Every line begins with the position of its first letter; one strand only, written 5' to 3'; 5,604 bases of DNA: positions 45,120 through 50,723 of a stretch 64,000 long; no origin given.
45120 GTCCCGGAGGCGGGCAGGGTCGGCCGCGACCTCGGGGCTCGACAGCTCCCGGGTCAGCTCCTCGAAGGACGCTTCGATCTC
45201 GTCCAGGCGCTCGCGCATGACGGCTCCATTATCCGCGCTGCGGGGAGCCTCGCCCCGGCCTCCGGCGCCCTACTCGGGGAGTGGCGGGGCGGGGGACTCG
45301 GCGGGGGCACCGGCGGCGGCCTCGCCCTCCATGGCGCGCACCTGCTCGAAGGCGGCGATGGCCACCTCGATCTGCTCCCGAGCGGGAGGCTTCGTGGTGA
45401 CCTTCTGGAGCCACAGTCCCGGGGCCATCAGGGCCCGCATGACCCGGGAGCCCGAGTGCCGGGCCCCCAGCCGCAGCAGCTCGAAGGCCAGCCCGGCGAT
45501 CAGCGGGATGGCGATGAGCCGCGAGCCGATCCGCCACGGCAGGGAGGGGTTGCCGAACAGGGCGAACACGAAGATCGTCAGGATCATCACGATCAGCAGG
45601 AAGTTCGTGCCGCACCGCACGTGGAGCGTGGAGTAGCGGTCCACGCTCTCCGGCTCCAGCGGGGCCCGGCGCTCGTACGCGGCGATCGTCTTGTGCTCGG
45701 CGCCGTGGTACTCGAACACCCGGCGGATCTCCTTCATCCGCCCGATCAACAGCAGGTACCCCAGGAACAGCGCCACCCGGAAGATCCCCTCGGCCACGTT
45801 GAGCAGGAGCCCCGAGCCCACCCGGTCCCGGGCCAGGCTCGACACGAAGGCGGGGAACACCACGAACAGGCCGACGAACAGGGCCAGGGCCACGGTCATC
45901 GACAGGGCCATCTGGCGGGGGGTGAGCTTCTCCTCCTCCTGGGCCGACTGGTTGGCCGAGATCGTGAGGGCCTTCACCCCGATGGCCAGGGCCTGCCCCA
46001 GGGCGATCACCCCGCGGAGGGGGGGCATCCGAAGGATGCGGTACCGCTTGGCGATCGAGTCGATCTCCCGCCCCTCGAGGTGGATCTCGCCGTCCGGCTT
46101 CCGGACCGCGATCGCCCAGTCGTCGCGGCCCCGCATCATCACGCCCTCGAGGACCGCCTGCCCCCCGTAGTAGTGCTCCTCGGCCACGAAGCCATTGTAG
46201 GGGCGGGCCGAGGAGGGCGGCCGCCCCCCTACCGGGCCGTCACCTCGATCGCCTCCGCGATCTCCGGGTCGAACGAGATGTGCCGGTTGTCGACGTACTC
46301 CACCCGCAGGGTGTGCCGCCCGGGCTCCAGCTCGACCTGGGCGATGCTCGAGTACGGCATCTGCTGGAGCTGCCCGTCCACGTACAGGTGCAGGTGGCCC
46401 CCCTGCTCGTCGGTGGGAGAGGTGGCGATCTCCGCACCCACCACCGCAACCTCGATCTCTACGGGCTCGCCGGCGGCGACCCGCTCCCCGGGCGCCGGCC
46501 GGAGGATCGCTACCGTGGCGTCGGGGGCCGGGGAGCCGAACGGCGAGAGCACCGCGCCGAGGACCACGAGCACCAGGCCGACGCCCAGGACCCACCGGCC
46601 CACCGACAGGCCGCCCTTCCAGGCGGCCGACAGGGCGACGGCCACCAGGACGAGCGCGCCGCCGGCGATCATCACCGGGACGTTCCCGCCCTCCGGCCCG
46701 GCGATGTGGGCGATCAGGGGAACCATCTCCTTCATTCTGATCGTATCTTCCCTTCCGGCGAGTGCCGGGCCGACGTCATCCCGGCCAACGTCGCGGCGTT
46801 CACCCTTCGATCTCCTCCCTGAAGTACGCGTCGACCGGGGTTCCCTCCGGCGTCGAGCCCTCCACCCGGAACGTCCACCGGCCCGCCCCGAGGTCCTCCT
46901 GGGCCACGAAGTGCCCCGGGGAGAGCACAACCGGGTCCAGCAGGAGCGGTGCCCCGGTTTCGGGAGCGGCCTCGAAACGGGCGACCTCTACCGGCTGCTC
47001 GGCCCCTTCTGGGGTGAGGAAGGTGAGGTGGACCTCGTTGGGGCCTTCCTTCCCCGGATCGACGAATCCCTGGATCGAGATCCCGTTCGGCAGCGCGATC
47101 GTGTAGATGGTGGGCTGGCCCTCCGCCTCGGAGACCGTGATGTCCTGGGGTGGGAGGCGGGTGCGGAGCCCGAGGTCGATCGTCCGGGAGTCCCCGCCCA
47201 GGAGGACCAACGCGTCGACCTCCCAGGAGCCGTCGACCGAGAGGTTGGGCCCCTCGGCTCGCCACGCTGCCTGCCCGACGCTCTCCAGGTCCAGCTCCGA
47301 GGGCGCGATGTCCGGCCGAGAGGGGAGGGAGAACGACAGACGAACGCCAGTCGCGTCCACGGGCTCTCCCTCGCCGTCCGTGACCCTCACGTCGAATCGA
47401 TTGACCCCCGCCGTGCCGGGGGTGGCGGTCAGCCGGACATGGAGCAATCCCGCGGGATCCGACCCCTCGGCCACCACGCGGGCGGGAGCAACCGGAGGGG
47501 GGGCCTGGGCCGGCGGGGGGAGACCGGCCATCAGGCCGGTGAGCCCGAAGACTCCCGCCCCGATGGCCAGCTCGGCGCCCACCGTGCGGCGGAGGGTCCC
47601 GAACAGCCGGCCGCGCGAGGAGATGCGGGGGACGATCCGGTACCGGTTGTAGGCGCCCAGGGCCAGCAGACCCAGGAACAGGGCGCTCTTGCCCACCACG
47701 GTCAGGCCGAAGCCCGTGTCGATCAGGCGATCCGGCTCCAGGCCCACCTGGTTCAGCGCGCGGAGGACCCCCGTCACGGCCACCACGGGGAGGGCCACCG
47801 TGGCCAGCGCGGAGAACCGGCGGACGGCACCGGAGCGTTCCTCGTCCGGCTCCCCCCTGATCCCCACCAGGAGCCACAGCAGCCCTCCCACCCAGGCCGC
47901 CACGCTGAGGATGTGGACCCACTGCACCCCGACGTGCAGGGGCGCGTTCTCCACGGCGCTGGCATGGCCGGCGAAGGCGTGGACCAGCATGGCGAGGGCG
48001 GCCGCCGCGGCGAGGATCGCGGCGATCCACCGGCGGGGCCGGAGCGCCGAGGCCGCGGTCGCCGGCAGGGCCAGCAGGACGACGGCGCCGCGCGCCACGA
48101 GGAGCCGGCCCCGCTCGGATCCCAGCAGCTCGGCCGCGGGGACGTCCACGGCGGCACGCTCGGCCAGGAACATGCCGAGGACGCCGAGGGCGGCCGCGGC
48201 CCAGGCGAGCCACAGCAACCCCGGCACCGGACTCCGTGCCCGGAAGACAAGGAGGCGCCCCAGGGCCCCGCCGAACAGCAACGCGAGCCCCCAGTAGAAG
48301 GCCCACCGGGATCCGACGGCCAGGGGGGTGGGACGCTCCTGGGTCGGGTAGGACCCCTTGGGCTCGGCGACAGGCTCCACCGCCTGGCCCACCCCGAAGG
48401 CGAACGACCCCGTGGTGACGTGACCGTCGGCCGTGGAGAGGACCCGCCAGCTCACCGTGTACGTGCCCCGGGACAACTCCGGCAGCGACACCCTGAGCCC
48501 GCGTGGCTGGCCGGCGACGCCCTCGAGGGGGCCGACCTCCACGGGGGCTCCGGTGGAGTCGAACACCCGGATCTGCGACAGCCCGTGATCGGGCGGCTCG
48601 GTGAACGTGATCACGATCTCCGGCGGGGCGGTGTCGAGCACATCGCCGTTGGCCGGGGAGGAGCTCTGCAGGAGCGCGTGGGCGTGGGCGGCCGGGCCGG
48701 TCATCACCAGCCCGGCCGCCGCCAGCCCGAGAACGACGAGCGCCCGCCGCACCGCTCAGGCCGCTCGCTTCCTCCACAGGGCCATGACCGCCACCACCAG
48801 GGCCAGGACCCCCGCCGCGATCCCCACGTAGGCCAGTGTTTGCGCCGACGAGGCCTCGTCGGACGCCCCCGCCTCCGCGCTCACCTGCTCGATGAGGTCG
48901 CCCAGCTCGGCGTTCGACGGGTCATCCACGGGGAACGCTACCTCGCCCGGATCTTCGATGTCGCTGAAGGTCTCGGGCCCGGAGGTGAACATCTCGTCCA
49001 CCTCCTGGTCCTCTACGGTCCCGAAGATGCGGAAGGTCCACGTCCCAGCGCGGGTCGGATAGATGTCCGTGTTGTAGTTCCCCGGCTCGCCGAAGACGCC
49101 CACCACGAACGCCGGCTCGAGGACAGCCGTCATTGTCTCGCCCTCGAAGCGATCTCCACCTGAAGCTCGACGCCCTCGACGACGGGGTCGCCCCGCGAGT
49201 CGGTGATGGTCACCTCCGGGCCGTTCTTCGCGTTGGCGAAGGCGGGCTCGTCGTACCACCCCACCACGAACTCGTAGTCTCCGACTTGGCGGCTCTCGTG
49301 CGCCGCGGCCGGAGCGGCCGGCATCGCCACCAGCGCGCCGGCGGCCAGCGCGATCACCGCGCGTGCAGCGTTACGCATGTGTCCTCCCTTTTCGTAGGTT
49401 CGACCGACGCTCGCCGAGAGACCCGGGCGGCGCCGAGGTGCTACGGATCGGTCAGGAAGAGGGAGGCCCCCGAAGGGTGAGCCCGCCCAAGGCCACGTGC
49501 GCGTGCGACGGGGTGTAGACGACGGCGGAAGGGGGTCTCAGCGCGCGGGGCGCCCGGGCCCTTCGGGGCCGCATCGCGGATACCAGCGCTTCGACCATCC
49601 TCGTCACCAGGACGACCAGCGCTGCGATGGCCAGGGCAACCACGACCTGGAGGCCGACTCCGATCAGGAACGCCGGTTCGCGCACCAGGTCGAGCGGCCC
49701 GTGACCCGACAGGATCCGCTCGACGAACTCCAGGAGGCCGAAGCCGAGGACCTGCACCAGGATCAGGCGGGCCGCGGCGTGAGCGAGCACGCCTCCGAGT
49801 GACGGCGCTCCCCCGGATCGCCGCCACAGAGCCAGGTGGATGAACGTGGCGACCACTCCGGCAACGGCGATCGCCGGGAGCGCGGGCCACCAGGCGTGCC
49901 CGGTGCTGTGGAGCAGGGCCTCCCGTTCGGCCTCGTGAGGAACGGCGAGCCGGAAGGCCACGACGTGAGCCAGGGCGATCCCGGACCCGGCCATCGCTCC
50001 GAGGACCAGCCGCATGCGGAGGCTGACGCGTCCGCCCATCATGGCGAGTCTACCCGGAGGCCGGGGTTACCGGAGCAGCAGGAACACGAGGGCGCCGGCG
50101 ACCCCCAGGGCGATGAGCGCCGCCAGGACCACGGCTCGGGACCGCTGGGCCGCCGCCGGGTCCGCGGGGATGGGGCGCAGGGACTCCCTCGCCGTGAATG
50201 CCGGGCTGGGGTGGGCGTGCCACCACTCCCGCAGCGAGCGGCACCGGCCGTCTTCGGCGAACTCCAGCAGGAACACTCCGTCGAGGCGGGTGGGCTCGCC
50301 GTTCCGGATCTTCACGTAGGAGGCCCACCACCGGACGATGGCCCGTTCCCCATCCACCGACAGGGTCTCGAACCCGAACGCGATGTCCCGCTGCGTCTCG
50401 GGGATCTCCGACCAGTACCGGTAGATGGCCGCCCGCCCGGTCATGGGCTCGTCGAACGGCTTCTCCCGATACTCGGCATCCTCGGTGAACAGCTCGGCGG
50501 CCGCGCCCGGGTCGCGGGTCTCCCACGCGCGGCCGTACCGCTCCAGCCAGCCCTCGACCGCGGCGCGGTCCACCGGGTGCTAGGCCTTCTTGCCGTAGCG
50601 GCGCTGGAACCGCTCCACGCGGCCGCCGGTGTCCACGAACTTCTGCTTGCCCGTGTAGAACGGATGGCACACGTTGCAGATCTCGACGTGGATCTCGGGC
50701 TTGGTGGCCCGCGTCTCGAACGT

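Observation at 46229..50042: Second CopC-CopD / YcnI module, with the YcnI paralog inactivated by a frameshift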

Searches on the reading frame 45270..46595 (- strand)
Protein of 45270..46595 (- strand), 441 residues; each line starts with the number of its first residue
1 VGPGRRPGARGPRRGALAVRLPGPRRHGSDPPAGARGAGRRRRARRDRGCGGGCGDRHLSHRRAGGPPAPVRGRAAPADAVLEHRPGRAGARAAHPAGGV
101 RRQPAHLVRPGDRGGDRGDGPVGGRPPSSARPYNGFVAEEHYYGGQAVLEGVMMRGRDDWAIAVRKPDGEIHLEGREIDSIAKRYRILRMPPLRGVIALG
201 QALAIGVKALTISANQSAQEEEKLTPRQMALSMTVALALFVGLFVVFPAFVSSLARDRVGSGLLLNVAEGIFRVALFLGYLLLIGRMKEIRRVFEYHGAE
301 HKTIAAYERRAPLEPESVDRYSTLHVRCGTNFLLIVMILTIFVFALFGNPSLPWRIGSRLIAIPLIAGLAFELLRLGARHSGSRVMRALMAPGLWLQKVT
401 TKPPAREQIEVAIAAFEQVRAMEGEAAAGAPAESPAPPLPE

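Call 6: search_protein_families(library=pfam, max_evalue=0.01, proteins=[window:45270-46595:-])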
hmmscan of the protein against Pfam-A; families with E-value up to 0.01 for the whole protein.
window:45270-46595:- (441 aa): 1 family
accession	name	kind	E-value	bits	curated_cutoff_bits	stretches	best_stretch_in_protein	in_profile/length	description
PF07136.16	DUF1385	-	2e-81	273.1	22.1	1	190-419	1-224/227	Protein of unknown function (DUF1385)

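Call 7: search_protein_families(library=ncbifam, max_evalue=0.01, proteins=[window:45270-46595:-])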
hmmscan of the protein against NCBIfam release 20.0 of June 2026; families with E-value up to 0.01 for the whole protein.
window:45270-46595:- (441 aa): 0 families

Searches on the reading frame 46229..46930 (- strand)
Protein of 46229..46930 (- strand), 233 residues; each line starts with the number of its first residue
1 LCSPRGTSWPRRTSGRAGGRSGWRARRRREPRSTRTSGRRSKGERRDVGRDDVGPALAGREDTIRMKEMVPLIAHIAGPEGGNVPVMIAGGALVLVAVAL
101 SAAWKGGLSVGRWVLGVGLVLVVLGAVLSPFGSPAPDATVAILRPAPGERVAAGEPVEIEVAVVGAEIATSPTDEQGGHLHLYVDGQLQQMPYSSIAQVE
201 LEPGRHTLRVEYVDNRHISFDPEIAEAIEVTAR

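Call 6: search_protein_families(library=pfam, max_evalue=0.01, proteins=[window:46229-46930:-])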
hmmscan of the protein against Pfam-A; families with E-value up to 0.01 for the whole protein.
window:46229-46930:- (233 aa): 2 families
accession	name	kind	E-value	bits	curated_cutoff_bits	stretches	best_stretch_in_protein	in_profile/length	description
PF14347.11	DUF4399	-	1.8e-07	31.9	28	1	173-231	16-89/91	Domain of unknown function (DUF4399)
PF17957.7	Big_7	-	0.0046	18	24.1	0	139-210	2-70/70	Bacterial Ig domain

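Call 7: search_protein_families(library=ncbifam, max_evalue=0.01, proteins=[window:46229-46930:-])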
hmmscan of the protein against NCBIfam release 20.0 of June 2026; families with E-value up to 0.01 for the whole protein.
window:46229-46930:- (233 aa): 0 families

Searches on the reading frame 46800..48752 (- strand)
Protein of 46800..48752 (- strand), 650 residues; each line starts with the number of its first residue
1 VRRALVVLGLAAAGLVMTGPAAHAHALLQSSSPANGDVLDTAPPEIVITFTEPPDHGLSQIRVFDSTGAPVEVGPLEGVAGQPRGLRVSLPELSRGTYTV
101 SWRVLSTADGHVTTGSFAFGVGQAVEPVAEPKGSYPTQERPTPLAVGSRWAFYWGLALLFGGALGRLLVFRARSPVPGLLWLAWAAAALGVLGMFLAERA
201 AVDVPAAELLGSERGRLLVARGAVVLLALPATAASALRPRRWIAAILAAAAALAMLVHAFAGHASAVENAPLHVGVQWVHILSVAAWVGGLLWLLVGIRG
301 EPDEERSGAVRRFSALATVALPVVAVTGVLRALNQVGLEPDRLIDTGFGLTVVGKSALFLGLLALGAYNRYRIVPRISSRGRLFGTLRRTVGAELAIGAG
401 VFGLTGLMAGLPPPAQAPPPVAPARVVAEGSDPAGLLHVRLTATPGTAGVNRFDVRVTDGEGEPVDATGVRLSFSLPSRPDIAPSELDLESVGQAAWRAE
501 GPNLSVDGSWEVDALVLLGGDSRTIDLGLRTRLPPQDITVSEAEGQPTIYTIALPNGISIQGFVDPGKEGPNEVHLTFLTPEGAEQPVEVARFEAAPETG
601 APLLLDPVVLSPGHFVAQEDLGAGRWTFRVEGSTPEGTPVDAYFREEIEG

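Call 6: search_protein_families(library=pfam, max_evalue=0.01, proteins=[window:46800-48752:-])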
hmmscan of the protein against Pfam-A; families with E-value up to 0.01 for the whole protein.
window:46800-48752:- (650 aa): 4 families
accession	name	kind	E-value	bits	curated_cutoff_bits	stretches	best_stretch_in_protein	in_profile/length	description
PF04234.18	CopC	-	1.1e-22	81.3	23.3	1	25-121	1-92/92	CopC domain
PF05425.18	CopD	-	5.2e-21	75.4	32.1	1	309-407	3-104/105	Copper resistance protein D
PF05751.16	FixH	-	8.1e-05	23.1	23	0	442-514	69-134/150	FixH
PF09980.14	DUF2214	-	0.0041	17.5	34.1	0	275-333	4-62/147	Predicted membrane protein (DUF2214)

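Call 7: search_protein_families(library=ncbifam, max_evalue=0.01, proteins=[window:46800-48752:-])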
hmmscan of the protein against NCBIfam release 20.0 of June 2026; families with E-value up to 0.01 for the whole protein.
window:46800-48752:- (650 aa): 3 families
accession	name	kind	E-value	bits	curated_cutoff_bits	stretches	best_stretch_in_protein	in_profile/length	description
NF033808.0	copper_CopD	equivalog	2.9e-31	109.2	195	1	144-413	3-294/295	copper homeostasis membrane protein CopD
NF033814.1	copper_CopC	equivalog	2.2e-16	60.2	95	1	17-121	3-106/107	copper homeostasis periplasmic binding protein CopC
NF007636.0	PRK10301.1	equivalog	9.4e-10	38.4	129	1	15-121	17-123/124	CopC domain-containing protein YobA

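Call 8: find_encoding_contigs(protein=window:46800-48752:-, flank=6000, max_places=10)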
Protein window:46800-48752:- (650 aa): 1 contig read that carries it; 1 place shown.
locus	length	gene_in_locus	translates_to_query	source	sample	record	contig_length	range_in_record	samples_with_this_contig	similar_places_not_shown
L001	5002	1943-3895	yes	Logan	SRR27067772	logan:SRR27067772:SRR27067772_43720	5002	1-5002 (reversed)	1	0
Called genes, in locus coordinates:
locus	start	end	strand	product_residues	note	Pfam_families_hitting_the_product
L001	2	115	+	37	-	?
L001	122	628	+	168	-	PF07080:DUF1348 (weak), PF13577:SnoaL_4, PF14534:DUF4440, PF07366:SnoaL (weak), PF12680:SnoaL_2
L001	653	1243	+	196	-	-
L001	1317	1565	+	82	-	-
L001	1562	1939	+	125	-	-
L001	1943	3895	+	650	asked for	PF04234:CopC, PF05425:CopD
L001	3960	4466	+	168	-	PF14347:DUF4399 (weak)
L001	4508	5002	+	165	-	?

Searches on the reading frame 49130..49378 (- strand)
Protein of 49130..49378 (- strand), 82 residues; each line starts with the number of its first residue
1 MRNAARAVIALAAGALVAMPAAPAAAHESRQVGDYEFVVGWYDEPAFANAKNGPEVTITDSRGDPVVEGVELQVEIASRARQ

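Call 6: search_protein_families(library=pfam, max_evalue=0.01, proteins=[window:49130-49378:-])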
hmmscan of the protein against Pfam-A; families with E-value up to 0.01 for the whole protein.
window:49130-49378:- (82 aa): 0 families

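Call 7: search_protein_families(library=ncbifam, max_evalue=0.01, proteins=[window:49130-49378:-])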
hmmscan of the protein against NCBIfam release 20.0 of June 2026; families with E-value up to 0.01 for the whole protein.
window:49130-49378:- (82 aa): 0 families

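Call 59: find_encoding_contigs(protein=window:49130-49378:-, flank=3000, max_places=10)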
Protein window:49130-49378:- (82 aa): 2 contigs read that carry it; 2 places shown.
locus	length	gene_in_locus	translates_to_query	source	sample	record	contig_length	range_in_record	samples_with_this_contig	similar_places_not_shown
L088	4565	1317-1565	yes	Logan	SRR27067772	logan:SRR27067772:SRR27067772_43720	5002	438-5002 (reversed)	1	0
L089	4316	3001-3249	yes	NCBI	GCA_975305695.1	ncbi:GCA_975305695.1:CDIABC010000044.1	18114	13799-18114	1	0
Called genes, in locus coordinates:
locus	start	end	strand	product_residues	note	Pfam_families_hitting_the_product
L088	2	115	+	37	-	?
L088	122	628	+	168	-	PF07080:DUF1348 (weak), PF13577:SnoaL_4, PF14534:DUF4440, PF07366:SnoaL (weak), PF12680:SnoaL_2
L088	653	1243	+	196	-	-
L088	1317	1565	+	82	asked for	-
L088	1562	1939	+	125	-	-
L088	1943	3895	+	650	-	PF04234:CopC, PF05425:CopD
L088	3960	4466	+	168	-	PF14347:DUF4399 (weak)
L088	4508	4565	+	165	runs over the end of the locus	?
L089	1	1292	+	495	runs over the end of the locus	PF07498:Rho_N, PF07497:Rho_RNA_bind, PF00006:ATP-synt_ab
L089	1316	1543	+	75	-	-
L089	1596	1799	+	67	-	PF01197:Ribosomal_L31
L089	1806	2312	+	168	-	PF07080:DUF1348 (weak), PF13577:SnoaL_4, PF14534:DUF4440, PF07366:SnoaL (weak), PF12680:SnoaL_2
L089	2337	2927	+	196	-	-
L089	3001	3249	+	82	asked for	-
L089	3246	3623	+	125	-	-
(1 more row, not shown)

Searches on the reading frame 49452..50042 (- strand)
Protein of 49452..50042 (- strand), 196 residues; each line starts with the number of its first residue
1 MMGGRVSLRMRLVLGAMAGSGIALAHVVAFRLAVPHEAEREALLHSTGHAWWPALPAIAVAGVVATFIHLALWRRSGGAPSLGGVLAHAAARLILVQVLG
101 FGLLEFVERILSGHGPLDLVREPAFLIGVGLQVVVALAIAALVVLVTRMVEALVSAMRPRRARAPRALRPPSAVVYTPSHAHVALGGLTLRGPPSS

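Call 6: search_protein_families(library=pfam, max_evalue=0.01, proteins=[window:49452-50042:-])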
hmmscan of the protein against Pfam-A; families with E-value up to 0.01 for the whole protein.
window:49452-50042:- (196 aa): 0 families

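Call 7: search_protein_families(library=ncbifam, max_evalue=0.01, proteins=[window:49452-50042:-])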
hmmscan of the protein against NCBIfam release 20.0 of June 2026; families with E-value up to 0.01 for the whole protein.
window:49452-50042:- (196 aa): 0 families

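Call 60: find_encoding_contigs(protein=window:49452-50042:-, flank=3000, max_places=10)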
Protein window:49452-50042:- (196 aa): 2 contigs read that carry it; 2 places shown.
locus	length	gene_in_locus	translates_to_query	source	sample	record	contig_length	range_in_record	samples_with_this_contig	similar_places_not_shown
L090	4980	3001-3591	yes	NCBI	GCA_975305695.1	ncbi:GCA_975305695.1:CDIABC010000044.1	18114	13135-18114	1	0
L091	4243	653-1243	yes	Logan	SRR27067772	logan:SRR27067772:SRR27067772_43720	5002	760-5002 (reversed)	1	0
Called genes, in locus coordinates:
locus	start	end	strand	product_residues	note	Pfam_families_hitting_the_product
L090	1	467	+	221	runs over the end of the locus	PF00923:TAL_FSA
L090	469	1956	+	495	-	PF07498:Rho_N, PF07497:Rho_RNA_bind, PF00006:ATP-synt_ab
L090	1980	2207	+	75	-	-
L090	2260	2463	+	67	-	PF01197:Ribosomal_L31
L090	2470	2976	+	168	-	PF07080:DUF1348 (weak), PF13577:SnoaL_4, PF14534:DUF4440, PF07366:SnoaL (weak), PF12680:SnoaL_2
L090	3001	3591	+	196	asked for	-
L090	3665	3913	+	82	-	-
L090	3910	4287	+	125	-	-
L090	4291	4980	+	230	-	?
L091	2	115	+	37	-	?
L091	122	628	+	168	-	PF07080:DUF1348 (weak), PF13577:SnoaL_4, PF14534:DUF4440, PF07366:SnoaL (weak), PF12680:SnoaL_2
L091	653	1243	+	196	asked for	-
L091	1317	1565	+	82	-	-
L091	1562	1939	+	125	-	-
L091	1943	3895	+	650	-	PF04234:CopC, PF05425:CopD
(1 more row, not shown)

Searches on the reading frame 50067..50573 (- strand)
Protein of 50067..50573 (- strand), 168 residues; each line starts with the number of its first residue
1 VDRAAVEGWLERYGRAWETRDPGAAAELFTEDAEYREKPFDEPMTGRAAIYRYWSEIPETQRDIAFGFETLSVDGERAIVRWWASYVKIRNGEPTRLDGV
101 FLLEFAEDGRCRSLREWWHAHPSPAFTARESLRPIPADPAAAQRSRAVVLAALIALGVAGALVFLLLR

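Call 6: search_protein_families(library=pfam, max_evalue=0.01, proteins=[window:50067-50573:-])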
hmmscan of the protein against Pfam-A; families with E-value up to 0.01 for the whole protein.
window:50067-50573:- (168 aa): 5 families
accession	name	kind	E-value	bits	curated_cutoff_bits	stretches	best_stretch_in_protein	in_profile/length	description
PF12680.13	SnoaL_2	-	1.2e-19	71.2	27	1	11-112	2-100/102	SnoaL-like domain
PF13577.12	SnoaL_4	-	5.3e-09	36.6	24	1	2-91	5-96/126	SnoaL-like domain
PF14534.12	DUF4440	-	6.5e-08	33.4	25.2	1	11-106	6-99/107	Domain of unknown function (DUF4440)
PF07366.18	SnoaL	-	1.9e-06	28.2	28.4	1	11-84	5-77/126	SnoaL-like polyketide cyclase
PF07080.17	DUF1348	-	1.1e-05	25.8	22.1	1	14-112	16-111/130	Protein of unknown function (DUF1348)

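Call 7: search_protein_families(library=ncbifam, max_evalue=0.01, proteins=[window:50067-50573:-])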
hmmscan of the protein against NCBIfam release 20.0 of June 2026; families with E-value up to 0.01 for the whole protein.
window:50067-50573:- (168 aa): 4 families
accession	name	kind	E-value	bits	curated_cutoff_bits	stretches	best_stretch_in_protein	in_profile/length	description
TIGR02960.1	SigX5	hypoth_equivalog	8.7e-06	25.1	264.75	1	8-80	208-278/322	RNA polymerase sigma-70 factor, TIGR02960 family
TIGR02246.1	TIGR02246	subfamily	1.1e-05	25.4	33.95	1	1-82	1-84/128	SgcJ/EcaC family oxidoreductase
NF006089.0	PRK08241.1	subfamily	0.00012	21.2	240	1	6-107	219-316/343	RNA polymerase subunit sigma-70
TIGR02096.1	TIGR02096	subfamily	0.00042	20.6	97.1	1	10-91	4-88/129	ketosteroid isomerase-related protein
